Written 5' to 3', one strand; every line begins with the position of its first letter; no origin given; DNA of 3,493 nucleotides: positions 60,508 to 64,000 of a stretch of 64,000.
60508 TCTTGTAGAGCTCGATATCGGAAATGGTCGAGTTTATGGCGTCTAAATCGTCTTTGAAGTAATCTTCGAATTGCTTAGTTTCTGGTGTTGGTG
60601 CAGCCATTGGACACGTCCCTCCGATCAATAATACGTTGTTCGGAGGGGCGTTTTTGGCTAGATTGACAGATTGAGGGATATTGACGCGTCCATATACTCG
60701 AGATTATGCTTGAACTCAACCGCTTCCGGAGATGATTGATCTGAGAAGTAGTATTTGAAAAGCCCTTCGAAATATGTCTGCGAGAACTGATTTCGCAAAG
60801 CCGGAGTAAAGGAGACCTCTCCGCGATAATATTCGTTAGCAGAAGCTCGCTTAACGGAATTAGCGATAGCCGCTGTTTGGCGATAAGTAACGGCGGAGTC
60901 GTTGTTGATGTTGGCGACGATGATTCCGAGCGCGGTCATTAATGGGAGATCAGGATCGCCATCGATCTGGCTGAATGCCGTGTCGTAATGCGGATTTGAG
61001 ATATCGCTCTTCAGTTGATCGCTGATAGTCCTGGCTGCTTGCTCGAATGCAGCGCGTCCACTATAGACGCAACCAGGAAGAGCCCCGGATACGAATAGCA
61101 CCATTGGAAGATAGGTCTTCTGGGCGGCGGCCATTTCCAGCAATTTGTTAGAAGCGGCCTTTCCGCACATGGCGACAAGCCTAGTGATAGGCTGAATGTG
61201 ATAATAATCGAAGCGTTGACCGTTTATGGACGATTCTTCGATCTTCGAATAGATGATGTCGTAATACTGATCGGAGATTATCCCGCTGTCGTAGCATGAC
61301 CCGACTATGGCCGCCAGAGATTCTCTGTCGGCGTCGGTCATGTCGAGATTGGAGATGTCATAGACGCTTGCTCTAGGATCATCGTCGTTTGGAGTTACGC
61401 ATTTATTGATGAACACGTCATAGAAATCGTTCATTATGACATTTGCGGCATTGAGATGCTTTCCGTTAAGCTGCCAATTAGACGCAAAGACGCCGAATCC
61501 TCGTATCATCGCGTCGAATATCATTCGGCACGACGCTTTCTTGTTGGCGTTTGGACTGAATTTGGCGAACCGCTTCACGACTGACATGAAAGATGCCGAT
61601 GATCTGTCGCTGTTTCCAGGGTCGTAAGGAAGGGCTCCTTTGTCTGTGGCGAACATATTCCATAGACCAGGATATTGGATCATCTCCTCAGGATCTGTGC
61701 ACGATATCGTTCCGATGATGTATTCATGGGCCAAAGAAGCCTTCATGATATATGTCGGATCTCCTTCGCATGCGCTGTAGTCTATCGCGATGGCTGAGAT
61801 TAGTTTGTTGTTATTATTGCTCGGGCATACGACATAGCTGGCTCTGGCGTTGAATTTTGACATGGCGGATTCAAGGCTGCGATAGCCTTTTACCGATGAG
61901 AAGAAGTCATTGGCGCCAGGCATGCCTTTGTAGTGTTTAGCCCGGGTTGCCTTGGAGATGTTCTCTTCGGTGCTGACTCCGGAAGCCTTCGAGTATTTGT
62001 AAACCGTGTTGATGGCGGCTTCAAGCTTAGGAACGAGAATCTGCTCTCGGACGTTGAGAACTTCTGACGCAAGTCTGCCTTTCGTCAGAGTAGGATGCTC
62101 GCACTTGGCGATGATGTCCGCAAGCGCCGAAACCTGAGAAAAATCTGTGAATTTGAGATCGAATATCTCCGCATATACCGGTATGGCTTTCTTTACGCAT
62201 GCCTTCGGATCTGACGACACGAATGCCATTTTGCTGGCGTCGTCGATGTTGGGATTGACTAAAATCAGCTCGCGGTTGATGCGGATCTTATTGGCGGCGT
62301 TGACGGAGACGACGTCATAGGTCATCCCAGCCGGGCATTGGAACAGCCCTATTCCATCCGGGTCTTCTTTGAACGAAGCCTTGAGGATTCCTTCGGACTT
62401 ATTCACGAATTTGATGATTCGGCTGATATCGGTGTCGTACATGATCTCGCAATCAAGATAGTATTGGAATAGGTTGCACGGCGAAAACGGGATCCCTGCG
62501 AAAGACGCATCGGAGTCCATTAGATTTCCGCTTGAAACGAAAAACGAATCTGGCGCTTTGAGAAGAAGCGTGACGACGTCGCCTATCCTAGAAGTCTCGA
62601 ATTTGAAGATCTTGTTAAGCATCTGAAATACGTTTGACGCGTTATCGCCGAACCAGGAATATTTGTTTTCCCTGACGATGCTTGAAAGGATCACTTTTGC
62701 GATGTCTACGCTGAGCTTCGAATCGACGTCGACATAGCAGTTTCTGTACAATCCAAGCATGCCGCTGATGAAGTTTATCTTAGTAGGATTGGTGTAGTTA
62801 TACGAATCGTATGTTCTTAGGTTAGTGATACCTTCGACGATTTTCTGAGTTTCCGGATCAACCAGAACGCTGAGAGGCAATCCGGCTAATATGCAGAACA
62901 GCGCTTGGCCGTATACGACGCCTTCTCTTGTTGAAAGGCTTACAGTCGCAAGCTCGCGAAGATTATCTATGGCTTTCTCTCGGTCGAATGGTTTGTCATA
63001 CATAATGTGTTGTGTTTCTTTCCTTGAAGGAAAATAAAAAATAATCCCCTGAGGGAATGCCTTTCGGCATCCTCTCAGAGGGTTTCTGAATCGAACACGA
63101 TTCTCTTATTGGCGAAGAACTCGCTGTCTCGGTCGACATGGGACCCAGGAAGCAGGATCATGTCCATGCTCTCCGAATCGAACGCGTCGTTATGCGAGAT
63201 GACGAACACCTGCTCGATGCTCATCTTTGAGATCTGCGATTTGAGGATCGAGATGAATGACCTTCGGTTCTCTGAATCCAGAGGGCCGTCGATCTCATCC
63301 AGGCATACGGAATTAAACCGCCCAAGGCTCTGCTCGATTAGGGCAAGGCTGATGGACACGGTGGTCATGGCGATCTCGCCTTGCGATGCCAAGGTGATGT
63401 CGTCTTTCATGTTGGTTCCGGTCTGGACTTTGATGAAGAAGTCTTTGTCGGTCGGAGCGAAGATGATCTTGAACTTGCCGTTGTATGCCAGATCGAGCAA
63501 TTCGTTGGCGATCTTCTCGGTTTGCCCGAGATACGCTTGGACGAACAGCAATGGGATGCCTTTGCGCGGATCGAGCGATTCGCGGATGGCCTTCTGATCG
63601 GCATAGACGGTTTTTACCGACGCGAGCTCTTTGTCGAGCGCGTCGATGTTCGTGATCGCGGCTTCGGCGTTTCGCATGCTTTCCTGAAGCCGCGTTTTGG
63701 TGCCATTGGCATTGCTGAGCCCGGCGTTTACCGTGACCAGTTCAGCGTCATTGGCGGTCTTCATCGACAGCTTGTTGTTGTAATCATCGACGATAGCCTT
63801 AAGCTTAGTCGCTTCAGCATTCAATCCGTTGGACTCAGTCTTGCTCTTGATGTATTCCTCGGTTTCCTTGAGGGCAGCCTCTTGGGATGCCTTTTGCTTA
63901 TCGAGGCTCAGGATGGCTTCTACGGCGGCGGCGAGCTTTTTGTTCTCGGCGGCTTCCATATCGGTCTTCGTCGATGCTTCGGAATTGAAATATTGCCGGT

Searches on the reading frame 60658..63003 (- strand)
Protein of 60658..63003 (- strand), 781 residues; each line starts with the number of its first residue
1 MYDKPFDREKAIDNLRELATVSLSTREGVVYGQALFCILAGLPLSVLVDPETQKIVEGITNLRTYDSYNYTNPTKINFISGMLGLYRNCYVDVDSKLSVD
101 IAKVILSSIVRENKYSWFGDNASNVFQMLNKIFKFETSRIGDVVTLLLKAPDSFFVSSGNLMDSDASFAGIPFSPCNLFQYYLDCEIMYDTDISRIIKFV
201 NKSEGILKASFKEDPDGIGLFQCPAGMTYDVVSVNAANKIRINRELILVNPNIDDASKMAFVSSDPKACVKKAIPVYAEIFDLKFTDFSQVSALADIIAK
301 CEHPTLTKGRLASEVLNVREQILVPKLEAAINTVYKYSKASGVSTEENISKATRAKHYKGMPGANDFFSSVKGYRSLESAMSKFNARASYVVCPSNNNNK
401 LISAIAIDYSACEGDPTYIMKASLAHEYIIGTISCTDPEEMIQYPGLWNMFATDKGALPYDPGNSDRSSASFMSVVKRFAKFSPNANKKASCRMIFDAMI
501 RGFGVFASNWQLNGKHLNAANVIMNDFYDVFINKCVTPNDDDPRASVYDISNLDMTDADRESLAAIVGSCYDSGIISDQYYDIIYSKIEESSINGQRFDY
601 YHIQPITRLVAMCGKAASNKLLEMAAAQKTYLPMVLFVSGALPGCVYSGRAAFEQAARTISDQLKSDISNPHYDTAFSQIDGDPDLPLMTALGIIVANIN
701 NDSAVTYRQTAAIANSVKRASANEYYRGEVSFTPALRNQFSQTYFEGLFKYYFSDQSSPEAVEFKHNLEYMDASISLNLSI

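Call 3: search_protein_families(library=pfam, proteins=[window:60658-63003:-], max_evalue=0.1)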
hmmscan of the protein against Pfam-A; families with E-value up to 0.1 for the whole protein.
window:60658-63003:- (781 aa): 0 families

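Call 37: find_encoding_contigs(protein=window:60658-63003:-, flank=10000, max_places=4)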
Protein window:60658-63003:- (781 aa): 7 contigs read that carry it; 4 places shown.
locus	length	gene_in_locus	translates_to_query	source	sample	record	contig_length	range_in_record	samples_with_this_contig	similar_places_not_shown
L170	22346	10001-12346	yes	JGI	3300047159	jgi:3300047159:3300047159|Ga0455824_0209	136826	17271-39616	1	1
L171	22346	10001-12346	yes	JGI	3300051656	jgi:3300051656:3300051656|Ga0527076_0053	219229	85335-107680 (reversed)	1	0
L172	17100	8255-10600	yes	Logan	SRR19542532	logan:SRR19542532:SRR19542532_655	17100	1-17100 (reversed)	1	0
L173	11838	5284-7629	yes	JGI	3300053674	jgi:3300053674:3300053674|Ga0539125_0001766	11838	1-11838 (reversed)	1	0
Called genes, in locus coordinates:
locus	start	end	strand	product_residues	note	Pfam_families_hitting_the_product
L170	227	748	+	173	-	-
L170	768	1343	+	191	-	-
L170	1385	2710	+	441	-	-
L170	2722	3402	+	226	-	-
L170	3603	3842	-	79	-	-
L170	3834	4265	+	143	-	-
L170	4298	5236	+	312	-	-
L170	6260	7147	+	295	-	-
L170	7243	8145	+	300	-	-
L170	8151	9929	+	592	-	PF02463:SMC_N (faint)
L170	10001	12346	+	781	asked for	-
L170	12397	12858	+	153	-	-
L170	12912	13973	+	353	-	PF01966:HD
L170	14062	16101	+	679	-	PF03104:DNA_pol_B_exo1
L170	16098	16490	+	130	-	-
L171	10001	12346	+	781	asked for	-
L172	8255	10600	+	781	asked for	-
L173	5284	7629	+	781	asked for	-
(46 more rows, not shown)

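Call 53: search_protein_families(library=phrogs, proteins=[window:60658-63003:-], max_evalue=0.001)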
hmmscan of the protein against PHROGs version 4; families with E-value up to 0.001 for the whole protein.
window:60658-63003:- (781 aa): 0 families

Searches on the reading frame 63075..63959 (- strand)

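Call 76: search_protein_families(library=phrogs, proteins=[window:63075-63959:-], max_evalue=0.001)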
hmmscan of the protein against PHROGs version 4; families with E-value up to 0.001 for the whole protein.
window:63075-63959:- (294 aa): 1 family
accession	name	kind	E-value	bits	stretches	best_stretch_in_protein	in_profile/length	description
phrog_77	-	DNA, RNA and nucleotide metabolism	3.2e-22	79.9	1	9-262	653-935/967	SbcC-like subunit of palindrome specific endonuclease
